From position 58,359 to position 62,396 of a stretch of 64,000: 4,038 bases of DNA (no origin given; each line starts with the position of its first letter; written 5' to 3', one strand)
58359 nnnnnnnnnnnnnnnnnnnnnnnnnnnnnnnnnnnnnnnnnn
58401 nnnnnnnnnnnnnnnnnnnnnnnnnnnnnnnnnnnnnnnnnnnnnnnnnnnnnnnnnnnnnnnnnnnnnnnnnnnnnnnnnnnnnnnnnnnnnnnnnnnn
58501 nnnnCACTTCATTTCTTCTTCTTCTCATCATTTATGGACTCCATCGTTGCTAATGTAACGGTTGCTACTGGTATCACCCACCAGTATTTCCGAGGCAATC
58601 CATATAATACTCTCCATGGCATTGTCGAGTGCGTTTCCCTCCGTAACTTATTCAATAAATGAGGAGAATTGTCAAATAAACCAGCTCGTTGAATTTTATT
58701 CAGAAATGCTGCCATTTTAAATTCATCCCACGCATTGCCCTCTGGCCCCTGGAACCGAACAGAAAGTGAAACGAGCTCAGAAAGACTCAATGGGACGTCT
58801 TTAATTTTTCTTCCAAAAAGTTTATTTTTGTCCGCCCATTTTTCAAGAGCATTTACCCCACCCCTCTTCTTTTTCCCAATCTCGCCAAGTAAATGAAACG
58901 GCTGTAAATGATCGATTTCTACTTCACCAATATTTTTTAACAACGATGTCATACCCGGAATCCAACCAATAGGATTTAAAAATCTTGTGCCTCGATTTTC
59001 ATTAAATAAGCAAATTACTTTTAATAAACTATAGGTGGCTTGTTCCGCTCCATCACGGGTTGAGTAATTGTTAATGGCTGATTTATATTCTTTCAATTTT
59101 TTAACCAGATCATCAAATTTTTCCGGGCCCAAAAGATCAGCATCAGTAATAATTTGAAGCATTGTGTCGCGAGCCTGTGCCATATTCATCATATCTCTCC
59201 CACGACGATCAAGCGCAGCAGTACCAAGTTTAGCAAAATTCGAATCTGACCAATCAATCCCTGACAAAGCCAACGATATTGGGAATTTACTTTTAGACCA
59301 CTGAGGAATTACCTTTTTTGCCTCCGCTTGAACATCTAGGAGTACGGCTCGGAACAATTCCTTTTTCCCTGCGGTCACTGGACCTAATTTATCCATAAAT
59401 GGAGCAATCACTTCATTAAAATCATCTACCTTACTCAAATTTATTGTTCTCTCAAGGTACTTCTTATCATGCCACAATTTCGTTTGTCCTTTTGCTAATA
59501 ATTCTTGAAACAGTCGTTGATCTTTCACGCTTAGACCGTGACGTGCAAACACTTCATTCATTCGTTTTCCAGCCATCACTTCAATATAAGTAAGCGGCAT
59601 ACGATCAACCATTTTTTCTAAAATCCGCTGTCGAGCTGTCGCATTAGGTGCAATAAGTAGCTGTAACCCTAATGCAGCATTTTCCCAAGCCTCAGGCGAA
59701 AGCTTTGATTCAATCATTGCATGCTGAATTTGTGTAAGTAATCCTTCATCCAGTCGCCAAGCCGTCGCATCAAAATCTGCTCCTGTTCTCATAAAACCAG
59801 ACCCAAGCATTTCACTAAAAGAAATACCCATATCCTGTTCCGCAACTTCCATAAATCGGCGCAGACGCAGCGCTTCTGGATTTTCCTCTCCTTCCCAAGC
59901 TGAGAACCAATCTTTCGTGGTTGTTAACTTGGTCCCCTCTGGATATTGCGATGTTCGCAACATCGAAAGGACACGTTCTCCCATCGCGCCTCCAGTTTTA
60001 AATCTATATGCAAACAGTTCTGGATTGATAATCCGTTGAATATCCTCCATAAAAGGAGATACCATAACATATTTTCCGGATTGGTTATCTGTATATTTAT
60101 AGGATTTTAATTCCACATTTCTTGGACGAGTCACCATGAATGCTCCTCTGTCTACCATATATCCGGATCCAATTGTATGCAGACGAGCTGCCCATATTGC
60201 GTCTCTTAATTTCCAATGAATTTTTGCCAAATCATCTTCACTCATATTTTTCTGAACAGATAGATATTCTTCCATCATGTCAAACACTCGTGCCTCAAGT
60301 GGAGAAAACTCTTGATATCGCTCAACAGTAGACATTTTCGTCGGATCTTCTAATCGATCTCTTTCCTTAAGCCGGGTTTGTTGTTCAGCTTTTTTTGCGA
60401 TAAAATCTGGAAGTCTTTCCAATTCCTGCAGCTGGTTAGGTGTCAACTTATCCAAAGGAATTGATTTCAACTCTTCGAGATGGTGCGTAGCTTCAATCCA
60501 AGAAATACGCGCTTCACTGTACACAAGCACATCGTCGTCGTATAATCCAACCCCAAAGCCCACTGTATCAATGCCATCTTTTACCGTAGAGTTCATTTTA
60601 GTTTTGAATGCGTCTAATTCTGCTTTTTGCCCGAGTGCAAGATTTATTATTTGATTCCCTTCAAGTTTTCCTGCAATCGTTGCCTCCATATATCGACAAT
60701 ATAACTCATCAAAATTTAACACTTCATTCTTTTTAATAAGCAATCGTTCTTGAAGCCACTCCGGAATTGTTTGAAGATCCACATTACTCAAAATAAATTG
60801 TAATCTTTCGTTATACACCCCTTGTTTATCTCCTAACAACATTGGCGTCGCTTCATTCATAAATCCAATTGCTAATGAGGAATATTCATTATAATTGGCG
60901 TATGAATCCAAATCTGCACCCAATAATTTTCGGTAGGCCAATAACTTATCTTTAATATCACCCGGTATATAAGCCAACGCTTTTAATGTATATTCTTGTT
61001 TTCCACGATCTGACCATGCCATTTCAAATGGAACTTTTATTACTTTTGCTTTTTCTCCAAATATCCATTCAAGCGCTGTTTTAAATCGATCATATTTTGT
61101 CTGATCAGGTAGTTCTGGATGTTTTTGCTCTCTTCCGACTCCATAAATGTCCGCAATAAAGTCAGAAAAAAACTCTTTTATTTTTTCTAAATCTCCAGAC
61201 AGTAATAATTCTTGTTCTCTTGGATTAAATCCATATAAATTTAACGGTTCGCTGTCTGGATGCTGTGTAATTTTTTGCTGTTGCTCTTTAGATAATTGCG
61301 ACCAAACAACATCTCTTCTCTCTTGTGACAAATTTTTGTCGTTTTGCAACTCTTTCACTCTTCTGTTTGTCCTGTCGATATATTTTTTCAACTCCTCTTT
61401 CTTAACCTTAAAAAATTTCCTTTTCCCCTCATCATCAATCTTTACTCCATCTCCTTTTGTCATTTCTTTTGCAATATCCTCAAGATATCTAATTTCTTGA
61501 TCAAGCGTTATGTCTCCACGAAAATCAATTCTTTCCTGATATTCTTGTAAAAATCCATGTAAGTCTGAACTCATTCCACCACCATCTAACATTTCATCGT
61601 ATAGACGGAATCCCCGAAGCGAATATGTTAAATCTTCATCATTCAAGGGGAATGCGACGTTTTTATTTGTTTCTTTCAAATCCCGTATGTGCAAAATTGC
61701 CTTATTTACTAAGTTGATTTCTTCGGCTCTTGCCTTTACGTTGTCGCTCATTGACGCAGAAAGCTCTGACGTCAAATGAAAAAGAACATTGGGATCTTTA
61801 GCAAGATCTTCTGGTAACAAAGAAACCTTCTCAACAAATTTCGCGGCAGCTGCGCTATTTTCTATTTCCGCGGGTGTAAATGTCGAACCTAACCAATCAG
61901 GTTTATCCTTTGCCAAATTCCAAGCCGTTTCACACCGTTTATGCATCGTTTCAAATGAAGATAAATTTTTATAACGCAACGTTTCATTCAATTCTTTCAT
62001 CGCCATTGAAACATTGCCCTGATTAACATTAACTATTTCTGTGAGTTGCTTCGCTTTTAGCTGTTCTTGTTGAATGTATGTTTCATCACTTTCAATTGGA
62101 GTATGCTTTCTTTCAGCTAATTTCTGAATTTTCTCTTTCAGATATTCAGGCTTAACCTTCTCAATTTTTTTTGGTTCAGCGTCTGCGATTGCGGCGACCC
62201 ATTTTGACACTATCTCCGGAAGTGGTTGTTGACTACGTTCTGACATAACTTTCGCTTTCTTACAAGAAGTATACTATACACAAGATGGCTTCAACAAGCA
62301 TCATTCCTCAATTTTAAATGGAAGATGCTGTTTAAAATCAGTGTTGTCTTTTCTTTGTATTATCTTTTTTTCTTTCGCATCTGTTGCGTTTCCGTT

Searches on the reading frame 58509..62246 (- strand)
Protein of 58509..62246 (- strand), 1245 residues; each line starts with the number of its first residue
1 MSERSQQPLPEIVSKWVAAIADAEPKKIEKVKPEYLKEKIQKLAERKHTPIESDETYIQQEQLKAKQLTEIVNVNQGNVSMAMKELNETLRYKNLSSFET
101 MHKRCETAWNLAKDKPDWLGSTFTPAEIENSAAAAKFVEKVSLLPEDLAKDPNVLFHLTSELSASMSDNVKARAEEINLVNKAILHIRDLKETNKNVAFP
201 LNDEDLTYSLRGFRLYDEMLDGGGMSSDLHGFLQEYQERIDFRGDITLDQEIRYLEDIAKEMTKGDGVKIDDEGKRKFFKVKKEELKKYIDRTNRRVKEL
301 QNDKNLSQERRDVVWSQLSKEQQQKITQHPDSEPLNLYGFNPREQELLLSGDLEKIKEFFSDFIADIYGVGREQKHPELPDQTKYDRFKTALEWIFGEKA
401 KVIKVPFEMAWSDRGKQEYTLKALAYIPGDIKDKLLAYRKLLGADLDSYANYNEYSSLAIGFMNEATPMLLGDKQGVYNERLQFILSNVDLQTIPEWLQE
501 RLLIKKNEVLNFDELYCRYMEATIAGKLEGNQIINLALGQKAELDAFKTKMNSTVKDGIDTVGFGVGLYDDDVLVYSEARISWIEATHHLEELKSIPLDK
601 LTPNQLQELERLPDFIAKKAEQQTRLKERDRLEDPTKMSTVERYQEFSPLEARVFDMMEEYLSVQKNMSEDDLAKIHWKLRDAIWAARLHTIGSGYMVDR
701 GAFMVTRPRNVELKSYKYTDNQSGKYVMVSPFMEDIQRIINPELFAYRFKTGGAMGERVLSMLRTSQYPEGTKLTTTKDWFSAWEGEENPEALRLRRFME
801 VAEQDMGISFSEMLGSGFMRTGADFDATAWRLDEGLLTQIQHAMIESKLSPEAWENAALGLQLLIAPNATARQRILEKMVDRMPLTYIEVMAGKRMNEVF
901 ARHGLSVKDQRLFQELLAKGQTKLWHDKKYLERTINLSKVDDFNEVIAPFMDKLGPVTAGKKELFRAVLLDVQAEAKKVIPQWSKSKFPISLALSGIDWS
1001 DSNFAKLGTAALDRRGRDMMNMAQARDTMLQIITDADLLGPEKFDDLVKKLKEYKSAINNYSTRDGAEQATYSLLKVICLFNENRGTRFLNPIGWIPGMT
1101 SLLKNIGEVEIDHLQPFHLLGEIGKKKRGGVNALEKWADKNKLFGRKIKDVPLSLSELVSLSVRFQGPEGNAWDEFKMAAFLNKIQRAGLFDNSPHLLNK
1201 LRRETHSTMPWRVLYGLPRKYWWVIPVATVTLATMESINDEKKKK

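Call 7: search_protein_families(library=pfam, max_evalue=0.01, proteins=[window:58509-62246:-])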
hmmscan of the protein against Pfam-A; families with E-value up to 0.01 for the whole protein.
window:58509-62246:- (1245 aa): 0 families

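Call 37: find_homologous_proteins(query=window:58509-62246:-)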
Query window:58509-62246:- (1245 aa): 3 proteins with E <= 0.001 among 8000 candidates.
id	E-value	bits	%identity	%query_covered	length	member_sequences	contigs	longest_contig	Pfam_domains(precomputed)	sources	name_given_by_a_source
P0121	0.0e+0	2819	100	100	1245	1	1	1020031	-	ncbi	ncbi:MAG: hypothetical protein WAV51_04705 [Microgenomates group bacterium]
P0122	0.0e+0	1846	66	100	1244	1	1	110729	-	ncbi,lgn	-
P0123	0.0e+0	1563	57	100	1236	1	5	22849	-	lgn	-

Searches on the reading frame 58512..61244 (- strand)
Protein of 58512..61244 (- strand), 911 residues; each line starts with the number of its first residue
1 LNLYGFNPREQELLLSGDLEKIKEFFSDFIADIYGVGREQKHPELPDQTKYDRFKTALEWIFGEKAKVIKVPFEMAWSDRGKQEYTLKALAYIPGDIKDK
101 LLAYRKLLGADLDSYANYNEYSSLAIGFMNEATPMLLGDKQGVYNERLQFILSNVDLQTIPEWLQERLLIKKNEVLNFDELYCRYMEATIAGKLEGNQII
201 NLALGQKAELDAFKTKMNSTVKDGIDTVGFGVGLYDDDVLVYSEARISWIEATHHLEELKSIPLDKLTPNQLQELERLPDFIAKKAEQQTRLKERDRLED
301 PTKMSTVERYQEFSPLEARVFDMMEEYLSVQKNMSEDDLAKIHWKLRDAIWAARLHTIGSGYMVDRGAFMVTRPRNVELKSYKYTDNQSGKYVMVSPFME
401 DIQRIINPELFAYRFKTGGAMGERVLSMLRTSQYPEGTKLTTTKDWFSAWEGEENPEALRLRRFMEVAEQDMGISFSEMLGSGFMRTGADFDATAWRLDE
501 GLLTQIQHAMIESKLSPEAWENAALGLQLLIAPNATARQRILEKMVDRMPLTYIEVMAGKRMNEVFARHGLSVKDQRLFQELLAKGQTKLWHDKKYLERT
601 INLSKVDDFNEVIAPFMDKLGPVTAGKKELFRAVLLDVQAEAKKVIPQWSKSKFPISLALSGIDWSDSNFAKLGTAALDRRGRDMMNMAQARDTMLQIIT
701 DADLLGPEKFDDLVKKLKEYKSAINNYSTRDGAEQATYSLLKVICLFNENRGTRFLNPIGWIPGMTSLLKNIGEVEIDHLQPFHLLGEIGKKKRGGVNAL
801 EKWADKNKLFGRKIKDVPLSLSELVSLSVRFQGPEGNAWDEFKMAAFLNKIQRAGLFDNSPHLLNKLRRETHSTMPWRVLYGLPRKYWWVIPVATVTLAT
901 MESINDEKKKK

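Call 77: search_protein_representatives(protein=window:58512-61244:-)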
Query: 911 residues. Proteins with E-value up to 0.001 (for the whole library): 89; up to 1e-10: 81; up to 1e-30: 61. The best 89 are listed.
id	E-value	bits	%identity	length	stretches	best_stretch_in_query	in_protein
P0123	0.0e+00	1286.0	63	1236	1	1-911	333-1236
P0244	8.3e-246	834.8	47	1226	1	2-910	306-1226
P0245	2.3e-177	608.3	41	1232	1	3-910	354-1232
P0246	3.3e-166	571.4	39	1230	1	2-910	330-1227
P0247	2.8e-145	502.2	38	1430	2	204-910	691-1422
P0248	3.1e-138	478.9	36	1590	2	342-910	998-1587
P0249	7.0e-135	467.8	36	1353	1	11-908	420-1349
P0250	3.9e-134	465.3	36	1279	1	21-909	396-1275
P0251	1.5e-131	456.7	35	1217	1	24-910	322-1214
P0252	6.2e-130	451.4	35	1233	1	21-908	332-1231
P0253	7.5e-124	431.3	35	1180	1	23-910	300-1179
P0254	2.2e-117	409.9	34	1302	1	12-910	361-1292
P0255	6.9e-108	378.5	35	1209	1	7-908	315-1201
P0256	4.8e-104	365.7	35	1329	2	227-911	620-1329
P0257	1.9e-99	350.5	32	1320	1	18-910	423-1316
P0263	5.0e-91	322.7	30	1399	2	23-774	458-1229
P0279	3.8e-58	213.9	30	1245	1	203-910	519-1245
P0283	3.3e-50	187.6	29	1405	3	653-910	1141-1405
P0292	6.5e-43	163.5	29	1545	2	221-909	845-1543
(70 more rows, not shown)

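Call 78: search_protein_families(library=pfam, max_evalue=0.01, proteins=[P0247, P0248, P0256, P0263, P0283, P0292])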
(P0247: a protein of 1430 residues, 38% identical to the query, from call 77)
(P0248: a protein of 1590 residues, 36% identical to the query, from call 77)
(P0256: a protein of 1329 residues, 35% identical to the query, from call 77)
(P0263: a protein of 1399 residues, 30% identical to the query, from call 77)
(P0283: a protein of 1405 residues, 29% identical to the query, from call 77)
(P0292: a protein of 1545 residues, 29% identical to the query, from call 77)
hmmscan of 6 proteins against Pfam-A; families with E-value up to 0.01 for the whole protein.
P0247 (1430 aa): 0 families

P0248 (1590 aa): 0 families

P0256 (1329 aa): 0 families

P0263 (1399 aa): 1 family
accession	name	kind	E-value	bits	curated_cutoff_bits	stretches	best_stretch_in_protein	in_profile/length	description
PF22915.1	ARMH5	-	0.0088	16.9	27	0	856-908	5-55/92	Armadillo-like helical domain-containing protein 5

P0283 (1405 aa): 0 families

P0292 (1545 aa): 0 families
